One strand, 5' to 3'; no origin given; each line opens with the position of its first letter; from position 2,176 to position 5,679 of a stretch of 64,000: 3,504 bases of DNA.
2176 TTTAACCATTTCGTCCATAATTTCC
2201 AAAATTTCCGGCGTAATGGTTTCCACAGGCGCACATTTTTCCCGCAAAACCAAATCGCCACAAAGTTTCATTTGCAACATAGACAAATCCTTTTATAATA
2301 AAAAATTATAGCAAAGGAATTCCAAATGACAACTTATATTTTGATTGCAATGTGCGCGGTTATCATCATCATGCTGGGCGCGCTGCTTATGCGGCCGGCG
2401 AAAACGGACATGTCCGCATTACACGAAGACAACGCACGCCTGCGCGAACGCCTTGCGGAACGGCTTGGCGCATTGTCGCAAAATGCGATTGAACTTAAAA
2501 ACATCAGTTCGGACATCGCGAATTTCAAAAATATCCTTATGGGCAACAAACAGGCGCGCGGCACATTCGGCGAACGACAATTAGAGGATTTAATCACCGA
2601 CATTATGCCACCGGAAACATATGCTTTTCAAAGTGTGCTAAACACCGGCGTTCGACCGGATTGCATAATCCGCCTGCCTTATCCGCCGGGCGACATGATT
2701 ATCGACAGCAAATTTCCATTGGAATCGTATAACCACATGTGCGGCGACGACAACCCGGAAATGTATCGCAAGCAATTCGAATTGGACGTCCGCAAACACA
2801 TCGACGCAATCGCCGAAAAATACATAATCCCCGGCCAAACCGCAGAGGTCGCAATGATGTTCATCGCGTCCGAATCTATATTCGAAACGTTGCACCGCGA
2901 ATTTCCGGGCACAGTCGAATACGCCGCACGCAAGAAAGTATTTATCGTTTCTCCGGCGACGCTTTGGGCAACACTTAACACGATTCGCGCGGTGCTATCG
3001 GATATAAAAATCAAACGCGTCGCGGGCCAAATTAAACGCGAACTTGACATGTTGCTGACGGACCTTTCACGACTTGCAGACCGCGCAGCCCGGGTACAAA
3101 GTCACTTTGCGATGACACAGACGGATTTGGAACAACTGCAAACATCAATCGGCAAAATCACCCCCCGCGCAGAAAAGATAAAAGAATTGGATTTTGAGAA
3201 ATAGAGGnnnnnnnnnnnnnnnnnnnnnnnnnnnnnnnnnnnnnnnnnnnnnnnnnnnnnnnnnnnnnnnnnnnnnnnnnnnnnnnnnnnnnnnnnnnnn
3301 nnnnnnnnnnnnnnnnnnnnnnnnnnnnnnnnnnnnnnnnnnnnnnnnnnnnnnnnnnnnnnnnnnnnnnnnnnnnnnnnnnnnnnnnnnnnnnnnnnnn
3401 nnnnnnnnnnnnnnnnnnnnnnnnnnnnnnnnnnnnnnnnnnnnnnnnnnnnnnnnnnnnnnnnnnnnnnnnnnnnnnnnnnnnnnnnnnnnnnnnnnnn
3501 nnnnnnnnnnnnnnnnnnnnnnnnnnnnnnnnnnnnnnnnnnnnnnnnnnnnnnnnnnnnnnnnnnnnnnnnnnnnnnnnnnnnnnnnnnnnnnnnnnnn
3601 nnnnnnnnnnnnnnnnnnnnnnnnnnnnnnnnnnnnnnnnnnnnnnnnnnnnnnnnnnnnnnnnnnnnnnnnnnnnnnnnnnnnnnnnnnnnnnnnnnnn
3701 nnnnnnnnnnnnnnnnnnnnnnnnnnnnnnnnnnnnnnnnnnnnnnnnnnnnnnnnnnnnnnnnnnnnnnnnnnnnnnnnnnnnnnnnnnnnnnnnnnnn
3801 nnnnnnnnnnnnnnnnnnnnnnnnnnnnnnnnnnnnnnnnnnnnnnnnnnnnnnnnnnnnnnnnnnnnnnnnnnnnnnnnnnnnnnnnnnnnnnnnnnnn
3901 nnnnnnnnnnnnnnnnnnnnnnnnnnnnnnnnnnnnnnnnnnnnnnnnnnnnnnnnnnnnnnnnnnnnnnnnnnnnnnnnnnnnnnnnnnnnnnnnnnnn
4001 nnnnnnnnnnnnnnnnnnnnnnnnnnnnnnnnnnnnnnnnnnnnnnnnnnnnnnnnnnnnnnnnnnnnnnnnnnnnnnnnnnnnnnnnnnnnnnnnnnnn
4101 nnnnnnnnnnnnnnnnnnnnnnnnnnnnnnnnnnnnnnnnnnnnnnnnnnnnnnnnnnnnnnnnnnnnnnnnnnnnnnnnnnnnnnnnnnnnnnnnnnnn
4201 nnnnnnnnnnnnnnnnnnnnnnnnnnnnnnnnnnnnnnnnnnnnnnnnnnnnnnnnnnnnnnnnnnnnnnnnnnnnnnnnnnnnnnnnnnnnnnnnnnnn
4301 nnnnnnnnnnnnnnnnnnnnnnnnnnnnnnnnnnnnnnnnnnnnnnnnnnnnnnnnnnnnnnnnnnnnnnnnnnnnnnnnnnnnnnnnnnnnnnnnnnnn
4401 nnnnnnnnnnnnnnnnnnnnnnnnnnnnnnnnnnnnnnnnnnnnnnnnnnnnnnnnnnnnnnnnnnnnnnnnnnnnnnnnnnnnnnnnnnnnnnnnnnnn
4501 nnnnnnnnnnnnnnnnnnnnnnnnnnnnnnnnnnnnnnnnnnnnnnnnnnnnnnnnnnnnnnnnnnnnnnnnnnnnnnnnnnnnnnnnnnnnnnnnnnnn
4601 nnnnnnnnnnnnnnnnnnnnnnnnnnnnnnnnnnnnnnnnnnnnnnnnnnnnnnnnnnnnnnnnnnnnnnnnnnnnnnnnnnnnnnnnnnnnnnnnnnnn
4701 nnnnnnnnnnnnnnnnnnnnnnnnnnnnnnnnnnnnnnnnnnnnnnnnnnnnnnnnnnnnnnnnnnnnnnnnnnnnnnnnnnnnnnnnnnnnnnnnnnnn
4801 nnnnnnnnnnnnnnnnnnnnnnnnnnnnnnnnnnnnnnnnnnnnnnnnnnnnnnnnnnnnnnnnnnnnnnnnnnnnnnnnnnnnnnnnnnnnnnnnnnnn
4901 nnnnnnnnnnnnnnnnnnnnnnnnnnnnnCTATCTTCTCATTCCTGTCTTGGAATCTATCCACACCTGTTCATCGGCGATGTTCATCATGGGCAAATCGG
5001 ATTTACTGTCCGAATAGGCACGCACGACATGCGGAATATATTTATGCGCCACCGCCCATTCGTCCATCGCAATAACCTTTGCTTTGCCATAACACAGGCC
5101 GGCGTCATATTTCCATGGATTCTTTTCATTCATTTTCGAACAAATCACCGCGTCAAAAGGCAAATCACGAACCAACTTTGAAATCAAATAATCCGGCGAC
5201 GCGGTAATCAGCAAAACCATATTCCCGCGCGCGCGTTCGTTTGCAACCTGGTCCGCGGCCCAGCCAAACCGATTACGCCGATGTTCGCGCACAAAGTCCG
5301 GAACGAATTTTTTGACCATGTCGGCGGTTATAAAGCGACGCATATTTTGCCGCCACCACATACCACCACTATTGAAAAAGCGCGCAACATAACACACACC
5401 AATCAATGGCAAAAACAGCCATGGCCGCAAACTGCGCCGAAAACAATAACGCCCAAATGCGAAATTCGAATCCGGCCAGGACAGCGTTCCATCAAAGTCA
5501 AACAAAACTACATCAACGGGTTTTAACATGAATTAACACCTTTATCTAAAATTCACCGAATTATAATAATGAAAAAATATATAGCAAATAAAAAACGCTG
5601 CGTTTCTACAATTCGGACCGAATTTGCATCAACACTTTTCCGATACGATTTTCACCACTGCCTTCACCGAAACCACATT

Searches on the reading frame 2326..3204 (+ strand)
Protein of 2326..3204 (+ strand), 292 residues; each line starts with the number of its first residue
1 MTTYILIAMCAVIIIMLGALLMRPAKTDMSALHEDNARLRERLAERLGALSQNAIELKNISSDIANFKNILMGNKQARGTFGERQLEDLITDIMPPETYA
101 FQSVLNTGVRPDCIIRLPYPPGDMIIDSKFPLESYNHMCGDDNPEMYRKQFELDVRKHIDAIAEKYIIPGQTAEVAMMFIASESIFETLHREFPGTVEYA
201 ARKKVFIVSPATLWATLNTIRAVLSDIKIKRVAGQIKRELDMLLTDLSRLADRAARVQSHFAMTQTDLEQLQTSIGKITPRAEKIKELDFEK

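Call 8: search_protein_families(library=pfam, proteins=[window:2326-3204:+], max_evalue=0.01)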
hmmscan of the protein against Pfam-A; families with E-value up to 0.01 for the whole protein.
window:2326-3204:+ (292 aa): 1 family
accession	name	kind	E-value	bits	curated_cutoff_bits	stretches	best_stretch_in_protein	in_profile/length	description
PF02646.22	RmuC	-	7.3e-57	193.1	26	1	22-291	7-287/291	RmuC family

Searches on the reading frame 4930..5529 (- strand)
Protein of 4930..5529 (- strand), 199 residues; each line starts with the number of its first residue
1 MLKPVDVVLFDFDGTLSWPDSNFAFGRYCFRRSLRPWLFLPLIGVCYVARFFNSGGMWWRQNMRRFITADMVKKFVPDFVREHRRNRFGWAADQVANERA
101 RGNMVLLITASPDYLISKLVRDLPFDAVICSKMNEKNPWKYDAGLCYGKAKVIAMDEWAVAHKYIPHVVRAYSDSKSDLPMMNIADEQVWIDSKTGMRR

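Call 8: search_protein_families(library=pfam, proteins=[window:4930-5529:-], max_evalue=0.01)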
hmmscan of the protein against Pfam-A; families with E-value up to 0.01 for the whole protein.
window:4930-5529:- (199 aa): 1 family
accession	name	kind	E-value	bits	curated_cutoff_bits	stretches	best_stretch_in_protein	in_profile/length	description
PF12710.13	HAD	-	6.2e-28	99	27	1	8-182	1-188/189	haloacid dehalogenase-like hydrolase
